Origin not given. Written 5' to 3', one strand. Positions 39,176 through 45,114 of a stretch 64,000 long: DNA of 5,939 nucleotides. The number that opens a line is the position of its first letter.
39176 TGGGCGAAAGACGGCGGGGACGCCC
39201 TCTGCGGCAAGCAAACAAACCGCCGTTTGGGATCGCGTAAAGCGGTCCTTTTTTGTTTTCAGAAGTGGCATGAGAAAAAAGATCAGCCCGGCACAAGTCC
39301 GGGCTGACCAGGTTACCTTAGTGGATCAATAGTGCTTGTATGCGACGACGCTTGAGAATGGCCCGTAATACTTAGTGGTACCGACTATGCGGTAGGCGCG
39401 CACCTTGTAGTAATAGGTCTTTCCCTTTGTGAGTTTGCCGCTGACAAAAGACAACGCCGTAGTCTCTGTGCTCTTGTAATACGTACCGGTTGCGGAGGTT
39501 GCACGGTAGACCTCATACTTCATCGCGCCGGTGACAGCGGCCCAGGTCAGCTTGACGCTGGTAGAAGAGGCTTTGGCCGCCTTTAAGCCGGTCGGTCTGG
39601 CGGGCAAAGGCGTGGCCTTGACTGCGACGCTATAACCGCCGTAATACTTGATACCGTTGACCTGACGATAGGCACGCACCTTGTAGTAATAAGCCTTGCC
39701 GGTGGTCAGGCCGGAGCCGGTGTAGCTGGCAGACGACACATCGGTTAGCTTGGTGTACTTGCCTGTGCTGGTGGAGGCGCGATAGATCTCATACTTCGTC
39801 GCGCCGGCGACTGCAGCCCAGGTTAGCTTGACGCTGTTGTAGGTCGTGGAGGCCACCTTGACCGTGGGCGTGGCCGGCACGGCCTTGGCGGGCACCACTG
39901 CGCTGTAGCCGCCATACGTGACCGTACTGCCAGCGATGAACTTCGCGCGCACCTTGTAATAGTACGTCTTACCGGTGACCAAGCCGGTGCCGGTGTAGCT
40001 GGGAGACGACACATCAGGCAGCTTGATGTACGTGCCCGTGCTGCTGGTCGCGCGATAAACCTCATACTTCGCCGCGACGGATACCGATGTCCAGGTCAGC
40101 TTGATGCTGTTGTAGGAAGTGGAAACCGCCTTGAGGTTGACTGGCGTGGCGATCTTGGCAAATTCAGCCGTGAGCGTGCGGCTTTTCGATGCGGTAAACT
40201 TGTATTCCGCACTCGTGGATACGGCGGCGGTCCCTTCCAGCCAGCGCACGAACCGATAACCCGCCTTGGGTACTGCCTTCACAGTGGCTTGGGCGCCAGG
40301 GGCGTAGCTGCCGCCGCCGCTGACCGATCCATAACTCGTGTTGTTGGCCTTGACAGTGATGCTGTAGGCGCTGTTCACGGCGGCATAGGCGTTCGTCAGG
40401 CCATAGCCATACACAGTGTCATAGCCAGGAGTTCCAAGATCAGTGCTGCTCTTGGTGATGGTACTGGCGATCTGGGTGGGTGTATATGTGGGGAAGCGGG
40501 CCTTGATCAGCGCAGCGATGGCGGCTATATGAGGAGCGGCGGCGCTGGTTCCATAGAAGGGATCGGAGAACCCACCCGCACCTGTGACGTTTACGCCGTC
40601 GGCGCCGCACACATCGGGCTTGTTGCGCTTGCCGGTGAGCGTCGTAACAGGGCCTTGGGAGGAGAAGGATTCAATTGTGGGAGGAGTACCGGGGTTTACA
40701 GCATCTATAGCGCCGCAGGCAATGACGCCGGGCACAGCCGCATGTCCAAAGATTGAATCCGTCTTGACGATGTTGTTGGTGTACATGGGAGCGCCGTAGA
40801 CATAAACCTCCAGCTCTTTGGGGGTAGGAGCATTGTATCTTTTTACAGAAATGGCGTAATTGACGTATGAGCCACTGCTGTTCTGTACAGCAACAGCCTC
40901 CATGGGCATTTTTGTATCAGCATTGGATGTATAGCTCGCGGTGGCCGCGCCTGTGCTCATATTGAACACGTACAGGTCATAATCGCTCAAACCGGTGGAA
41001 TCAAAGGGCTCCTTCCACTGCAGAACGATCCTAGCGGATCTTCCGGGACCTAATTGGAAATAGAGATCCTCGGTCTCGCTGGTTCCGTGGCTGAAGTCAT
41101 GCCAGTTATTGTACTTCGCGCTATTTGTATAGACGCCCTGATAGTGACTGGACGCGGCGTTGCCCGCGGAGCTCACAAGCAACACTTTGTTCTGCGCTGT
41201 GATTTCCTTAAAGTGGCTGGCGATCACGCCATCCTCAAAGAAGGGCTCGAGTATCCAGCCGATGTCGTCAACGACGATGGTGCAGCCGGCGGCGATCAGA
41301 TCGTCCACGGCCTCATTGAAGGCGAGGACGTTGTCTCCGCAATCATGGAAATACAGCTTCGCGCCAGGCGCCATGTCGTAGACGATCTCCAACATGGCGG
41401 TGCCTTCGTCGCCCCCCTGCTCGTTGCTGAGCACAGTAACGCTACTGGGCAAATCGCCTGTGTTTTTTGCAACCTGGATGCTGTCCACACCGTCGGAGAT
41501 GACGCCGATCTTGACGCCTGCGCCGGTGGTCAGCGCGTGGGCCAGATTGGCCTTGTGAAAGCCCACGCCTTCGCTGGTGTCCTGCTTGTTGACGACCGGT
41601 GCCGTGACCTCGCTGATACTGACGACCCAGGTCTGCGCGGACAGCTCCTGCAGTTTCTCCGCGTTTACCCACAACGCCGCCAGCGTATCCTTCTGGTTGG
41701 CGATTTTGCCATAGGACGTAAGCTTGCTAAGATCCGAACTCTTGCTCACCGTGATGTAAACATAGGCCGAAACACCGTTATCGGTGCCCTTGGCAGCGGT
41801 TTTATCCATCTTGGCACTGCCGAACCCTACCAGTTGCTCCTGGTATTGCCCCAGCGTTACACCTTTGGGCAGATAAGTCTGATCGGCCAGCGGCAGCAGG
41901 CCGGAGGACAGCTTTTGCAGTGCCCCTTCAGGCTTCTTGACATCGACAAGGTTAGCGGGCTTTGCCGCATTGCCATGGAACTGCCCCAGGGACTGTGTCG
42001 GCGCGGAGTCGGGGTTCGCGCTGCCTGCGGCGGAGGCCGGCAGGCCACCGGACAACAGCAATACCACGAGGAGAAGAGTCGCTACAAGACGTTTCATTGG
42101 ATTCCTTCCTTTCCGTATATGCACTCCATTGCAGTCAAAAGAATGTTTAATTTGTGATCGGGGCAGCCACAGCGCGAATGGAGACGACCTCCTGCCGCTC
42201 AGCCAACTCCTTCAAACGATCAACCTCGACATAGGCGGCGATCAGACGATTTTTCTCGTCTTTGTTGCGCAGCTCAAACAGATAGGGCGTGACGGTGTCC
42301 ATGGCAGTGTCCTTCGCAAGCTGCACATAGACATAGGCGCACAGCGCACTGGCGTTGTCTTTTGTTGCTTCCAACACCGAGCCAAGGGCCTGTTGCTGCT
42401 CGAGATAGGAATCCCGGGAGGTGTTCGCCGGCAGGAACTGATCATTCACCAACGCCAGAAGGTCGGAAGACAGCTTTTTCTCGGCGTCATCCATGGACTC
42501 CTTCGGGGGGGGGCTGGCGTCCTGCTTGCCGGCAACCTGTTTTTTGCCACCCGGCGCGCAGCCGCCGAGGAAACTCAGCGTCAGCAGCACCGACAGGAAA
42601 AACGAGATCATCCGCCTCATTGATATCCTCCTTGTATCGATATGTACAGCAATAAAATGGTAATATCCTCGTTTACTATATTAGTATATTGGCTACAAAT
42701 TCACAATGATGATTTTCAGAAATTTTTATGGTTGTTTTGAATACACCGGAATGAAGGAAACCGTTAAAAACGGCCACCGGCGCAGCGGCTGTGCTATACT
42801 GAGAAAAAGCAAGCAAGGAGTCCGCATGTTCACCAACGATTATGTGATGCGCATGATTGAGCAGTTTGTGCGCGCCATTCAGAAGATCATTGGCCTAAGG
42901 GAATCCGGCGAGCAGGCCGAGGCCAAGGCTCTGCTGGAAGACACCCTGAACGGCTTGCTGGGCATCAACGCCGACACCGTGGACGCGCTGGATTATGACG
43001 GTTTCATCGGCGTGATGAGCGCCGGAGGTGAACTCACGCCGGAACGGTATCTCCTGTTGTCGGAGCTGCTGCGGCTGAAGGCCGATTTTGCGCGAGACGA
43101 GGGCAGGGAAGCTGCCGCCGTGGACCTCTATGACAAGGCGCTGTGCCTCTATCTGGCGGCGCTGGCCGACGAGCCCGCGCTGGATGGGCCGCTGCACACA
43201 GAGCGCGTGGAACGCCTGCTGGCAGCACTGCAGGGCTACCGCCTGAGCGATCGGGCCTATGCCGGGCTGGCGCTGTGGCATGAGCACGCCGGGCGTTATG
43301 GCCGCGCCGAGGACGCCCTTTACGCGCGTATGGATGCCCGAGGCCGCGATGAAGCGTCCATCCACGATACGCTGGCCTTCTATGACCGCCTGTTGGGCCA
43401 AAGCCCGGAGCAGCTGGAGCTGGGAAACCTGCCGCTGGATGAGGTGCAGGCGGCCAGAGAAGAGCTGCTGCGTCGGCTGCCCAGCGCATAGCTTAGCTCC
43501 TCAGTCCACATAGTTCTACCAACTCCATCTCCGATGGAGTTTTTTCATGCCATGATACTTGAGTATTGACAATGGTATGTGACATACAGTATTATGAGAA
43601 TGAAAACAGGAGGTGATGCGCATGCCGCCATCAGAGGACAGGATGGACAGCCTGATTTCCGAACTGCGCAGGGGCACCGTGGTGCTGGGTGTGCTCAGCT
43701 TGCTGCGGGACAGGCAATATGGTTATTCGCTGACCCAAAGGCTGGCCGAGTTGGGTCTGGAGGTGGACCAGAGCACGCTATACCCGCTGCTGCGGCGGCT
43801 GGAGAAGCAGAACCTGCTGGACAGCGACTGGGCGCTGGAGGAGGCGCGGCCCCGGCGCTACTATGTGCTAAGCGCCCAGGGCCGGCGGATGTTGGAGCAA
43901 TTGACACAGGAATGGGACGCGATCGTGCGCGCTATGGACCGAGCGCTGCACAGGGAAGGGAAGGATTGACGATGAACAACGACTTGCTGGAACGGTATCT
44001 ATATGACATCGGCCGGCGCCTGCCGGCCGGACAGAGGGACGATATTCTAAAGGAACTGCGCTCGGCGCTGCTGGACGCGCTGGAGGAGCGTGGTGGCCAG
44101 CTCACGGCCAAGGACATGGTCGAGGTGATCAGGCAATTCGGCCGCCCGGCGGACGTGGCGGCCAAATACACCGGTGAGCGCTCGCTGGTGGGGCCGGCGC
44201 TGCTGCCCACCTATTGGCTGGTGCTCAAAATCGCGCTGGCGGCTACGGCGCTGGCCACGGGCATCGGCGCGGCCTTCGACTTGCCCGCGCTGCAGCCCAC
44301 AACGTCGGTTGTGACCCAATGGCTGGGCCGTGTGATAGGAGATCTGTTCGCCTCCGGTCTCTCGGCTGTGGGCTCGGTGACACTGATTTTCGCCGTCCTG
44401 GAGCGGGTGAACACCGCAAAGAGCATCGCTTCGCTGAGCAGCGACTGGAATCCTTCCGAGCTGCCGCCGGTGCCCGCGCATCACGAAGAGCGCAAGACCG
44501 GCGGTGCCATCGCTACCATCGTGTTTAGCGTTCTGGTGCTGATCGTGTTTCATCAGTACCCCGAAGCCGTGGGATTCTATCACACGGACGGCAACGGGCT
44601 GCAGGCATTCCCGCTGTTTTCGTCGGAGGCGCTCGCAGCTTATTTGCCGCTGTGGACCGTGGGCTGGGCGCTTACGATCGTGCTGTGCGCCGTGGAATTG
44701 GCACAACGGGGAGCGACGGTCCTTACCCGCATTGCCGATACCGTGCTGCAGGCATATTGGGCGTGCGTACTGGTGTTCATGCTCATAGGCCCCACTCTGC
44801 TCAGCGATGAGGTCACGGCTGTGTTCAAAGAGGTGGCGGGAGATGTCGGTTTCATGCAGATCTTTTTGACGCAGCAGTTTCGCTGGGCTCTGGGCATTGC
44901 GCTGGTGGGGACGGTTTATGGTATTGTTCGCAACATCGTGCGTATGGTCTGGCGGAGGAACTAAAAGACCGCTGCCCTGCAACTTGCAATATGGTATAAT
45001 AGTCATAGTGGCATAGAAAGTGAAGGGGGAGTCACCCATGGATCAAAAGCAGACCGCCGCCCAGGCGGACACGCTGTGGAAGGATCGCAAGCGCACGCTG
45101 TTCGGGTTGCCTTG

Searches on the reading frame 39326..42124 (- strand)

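Call 44: search_protein_families(library=pfam, proteins=[window:39326-42124:-], max_evalue=0.00001)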
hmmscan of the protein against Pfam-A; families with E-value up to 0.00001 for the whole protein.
window:39326-42124:- (932 aa): 5 families
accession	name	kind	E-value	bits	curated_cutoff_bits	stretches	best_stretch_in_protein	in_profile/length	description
PF00082.27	Peptidase_S8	-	8.4e-17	61.8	21.8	1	384-575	111-288/288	Subtilase family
PF18998.6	Flg_new_2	-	1.9e-15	57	23.6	1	590-658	2-72/73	Divergent InlB B-repeat domain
PF00041.27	fn3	-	1.9e-13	50.9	25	0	660-728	2-69/84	Fibronectin type III domain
PF25814.1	fn3_SORL1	-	6.2e-08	33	27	0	844-928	5-84/90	SORL1-like, fn3 domain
PF21910.2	GH85_C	-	8.3e-08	33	27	0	850-877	12-39/95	GH85 endohexosaminidases, C-terminal domain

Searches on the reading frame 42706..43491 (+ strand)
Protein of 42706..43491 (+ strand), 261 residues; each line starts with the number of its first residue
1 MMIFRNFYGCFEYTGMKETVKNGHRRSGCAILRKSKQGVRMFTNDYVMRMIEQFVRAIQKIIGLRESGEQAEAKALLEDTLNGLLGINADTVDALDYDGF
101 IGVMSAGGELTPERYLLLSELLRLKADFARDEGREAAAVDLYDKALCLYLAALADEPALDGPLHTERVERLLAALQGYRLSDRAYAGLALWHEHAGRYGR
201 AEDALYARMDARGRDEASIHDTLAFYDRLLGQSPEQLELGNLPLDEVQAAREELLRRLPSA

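Call 44: search_protein_families(library=pfam, proteins=[window:42706-43491:+], max_evalue=0.00001)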
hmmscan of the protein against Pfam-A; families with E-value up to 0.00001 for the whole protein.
window:42706-43491:+ (261 aa): 1 family
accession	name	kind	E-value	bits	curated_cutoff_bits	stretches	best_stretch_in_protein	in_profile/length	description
PF20092.4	DUF6483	-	1.3e-14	55.1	24.1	1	41-256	1-116/119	Family of unknown function (DUF6483)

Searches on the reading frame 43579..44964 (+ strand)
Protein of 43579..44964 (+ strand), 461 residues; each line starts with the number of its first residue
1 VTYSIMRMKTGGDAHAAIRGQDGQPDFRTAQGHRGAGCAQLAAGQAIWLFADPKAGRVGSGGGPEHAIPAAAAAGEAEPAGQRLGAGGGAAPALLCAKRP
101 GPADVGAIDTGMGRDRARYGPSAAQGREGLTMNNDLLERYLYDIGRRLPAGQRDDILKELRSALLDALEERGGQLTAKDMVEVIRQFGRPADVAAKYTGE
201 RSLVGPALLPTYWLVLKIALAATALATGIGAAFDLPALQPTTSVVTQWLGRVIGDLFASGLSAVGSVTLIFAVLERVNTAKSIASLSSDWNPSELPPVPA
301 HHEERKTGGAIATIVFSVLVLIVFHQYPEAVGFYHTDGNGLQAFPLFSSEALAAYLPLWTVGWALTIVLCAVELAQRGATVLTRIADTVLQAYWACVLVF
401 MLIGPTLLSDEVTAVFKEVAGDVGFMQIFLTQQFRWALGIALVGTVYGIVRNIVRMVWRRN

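Call 44: search_protein_families(library=pfam, proteins=[window:43579-44964:+], max_evalue=0.00001)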
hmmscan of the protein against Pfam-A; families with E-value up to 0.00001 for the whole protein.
window:43579-44964:+ (461 aa): 1 family
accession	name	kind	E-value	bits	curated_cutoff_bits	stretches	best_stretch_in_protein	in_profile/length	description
PF22564.2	HAAS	-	1.5e-09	38.5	27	1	140-195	2-54/55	HAAS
